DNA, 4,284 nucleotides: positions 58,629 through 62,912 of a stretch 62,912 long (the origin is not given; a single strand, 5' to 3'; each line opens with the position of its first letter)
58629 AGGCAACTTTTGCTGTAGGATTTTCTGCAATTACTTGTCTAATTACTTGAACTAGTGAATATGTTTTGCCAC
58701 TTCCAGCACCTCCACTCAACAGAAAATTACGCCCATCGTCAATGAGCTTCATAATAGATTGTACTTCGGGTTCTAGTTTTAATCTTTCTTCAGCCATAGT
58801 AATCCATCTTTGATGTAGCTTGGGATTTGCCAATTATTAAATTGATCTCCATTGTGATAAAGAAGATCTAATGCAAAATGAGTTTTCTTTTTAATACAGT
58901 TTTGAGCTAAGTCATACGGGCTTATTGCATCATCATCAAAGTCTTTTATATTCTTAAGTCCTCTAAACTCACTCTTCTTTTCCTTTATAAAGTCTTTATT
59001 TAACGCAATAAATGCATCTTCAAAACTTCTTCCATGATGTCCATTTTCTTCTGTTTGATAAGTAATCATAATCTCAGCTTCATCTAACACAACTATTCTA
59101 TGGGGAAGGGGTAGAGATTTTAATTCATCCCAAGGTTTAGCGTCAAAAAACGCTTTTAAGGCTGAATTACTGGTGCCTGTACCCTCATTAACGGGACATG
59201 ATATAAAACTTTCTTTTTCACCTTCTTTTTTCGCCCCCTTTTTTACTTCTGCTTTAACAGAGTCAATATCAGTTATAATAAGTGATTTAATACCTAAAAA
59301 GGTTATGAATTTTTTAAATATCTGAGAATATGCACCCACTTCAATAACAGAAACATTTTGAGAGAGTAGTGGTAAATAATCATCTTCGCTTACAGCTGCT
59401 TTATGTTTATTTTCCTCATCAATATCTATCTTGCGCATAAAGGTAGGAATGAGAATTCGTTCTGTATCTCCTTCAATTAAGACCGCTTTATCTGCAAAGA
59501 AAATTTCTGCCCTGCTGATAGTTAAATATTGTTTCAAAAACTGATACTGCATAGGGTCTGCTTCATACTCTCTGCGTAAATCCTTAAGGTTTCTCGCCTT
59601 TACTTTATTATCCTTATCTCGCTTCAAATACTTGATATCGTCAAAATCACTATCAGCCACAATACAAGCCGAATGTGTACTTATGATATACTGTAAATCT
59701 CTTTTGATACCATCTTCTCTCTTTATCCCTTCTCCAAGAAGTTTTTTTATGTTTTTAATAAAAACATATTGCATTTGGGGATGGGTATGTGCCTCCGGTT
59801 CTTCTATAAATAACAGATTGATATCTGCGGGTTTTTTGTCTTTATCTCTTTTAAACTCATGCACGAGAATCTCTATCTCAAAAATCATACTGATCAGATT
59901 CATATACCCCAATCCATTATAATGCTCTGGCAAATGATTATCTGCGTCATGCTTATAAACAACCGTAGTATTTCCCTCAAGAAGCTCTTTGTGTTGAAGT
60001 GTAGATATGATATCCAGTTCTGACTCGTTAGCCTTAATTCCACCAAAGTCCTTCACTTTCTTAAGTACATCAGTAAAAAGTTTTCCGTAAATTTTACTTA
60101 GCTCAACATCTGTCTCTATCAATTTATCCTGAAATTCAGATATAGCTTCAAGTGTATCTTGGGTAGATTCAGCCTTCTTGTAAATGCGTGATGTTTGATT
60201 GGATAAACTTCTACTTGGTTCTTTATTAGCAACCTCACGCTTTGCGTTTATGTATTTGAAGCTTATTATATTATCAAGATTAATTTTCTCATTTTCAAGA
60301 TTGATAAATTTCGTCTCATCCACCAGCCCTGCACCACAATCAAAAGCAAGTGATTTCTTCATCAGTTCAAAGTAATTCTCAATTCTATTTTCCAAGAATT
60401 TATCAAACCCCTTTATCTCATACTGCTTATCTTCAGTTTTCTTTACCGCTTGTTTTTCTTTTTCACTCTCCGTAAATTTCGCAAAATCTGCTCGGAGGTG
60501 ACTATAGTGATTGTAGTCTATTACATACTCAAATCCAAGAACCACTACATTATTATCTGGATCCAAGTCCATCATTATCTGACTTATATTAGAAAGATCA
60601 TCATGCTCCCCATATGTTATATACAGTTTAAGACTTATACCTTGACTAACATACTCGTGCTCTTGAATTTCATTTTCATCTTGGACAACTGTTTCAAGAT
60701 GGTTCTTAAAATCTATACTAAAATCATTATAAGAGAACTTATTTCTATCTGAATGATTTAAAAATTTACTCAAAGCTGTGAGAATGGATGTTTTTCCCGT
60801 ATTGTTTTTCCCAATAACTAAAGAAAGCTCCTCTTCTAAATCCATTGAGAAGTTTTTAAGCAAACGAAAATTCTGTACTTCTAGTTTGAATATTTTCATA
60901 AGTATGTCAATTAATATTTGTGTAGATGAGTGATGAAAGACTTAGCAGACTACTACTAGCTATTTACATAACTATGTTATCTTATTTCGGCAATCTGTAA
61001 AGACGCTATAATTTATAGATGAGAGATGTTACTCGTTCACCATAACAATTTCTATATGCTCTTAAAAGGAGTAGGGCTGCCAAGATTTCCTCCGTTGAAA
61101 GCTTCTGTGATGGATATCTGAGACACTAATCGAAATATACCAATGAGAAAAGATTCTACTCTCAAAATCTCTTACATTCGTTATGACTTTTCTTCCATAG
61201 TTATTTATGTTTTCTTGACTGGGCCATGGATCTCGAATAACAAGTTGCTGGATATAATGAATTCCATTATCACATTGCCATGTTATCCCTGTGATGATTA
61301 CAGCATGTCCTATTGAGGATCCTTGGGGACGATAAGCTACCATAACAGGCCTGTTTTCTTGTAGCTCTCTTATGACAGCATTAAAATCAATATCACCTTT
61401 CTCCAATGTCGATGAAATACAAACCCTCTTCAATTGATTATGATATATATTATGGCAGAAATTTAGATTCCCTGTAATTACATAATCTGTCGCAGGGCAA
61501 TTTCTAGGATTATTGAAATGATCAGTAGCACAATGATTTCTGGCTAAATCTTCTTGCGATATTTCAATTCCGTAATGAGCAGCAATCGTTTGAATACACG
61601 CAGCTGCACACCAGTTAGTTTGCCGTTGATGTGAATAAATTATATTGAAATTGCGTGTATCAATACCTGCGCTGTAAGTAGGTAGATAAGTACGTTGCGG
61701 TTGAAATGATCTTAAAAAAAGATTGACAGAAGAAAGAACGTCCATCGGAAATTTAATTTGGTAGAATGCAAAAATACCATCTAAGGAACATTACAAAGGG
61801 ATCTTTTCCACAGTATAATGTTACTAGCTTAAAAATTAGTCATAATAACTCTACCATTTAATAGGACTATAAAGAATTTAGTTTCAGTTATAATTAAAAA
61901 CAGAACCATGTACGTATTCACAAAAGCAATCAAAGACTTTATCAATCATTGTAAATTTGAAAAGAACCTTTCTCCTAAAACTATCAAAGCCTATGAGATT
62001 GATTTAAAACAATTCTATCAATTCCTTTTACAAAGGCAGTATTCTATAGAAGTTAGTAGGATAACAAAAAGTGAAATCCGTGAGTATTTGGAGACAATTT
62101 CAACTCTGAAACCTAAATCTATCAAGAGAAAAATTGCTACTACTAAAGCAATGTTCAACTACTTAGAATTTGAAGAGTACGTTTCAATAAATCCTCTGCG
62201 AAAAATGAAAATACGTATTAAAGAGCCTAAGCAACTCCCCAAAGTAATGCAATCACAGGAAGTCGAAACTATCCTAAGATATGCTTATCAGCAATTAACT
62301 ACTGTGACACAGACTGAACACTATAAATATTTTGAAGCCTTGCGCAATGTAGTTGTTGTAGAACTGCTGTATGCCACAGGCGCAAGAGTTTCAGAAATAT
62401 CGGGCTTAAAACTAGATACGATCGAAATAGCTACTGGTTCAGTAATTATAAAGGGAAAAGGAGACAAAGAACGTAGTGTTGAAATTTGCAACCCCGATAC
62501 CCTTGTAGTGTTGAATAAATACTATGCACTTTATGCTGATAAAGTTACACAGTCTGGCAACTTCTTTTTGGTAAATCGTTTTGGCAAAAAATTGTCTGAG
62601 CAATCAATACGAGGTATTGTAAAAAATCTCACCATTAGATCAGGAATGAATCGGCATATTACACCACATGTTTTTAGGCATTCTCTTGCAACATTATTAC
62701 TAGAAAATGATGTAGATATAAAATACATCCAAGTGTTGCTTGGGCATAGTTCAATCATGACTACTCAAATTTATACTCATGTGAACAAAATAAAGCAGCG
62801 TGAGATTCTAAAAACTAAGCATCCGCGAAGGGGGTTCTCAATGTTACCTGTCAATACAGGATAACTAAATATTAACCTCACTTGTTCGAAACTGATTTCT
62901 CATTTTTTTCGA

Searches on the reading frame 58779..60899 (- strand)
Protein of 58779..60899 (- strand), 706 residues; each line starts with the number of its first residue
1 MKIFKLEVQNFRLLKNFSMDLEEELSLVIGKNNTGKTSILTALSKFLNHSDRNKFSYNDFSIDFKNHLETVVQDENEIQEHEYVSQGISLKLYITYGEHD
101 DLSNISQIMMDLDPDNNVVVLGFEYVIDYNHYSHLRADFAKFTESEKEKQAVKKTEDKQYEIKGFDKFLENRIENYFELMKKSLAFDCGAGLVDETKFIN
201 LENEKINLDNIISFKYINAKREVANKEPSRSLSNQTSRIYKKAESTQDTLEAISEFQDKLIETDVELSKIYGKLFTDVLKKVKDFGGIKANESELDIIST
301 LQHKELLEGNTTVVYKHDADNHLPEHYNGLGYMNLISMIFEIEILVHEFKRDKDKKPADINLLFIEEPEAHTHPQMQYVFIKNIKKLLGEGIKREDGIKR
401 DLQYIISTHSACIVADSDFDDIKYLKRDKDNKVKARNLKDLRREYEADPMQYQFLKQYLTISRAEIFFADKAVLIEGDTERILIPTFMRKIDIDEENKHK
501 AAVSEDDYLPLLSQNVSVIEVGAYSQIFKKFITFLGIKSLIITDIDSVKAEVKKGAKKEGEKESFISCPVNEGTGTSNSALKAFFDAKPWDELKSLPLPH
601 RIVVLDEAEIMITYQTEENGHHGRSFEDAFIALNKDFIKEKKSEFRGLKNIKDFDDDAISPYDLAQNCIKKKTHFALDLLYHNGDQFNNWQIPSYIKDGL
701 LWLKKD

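Call 83: search_protein_families(library=pfam, proteins=[window:58779-60899:-], max_evalue=0.001)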
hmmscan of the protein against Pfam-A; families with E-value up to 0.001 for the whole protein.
window:58779-60899:- (706 aa): 6 families
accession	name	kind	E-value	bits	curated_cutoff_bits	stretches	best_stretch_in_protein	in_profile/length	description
PF13175.12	AAA_15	-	3e-64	218.4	32.1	1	1-414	1-374/374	AAA ATPase domain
PF20469.4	OLD-like_TOPRIM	-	9.6e-14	52.1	23.2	1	467-546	1-67/67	Overcoming lysogenization defect protein-like, TOPRIM domain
PF11398.14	DUF2813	-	1.2e-08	35.2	21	1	1-69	1-69/372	Protein of unknown function (DUF2813)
PF13304.12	AAA_21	-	4e-08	34.1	27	0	361-411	260-300/304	AAA domain, putative AbiEii toxin, Type IV TA system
PF13514.12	AAA_27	-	4.3e-05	23.6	22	1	1-47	1-50/206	AAA domain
PF02463.25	SMC_N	-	0.0001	22.3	40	1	3-54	2-55/220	RecF/RecN/SMC N terminal domain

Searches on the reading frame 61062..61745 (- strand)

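Call 83: search_protein_families(library=pfam, proteins=[window:61062-61745:-], max_evalue=0.001)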
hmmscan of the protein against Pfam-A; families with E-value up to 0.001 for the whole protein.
window:61062-61745:- (227 aa): 3 families
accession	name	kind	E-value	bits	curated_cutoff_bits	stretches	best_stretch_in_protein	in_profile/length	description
PF13529.12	Peptidase_C39_2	-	4.8e-13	50.3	24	1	35-174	3-143/143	Peptidase_C39 like family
PF12385.14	Peptidase_C70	-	1.9e-07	31.5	19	1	33-183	5-136/141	Papain-like cysteine protease AvrRpt2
PF03412.21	Peptidase_C39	-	0.00033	20.9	22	0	37-69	4-36/133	Peptidase C39 family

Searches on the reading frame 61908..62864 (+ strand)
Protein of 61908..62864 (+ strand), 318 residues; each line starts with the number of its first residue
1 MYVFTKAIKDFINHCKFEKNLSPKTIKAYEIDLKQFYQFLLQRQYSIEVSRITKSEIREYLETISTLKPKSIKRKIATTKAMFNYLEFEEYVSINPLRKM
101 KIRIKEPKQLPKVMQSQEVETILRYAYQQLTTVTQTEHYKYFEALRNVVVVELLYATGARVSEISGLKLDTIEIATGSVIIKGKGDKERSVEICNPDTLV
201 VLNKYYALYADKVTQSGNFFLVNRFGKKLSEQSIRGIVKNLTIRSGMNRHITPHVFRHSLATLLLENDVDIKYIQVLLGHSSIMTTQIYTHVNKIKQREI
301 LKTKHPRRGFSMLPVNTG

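Call 83: search_protein_families(library=pfam, proteins=[window:61908-62864:+], max_evalue=0.001)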
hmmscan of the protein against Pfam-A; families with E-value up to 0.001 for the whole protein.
window:61908-62864:+ (318 aa): 3 families
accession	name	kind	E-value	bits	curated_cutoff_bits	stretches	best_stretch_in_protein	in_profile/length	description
PF00589.27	Phage_integrase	-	1.5e-35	123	27.1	1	136-294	17-170/172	Phage integrase family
PF02899.23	Phage_int_SAM_1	-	1.9e-12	47.7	22.3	1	8-87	1-80/83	Phage integrase, N-terminal SAM-like domain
PF13495.12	Phage_int_SAM_4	-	2.4e-05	25.1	27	1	9-89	3-81/85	Phage integrase, N-terminal SAM-like domain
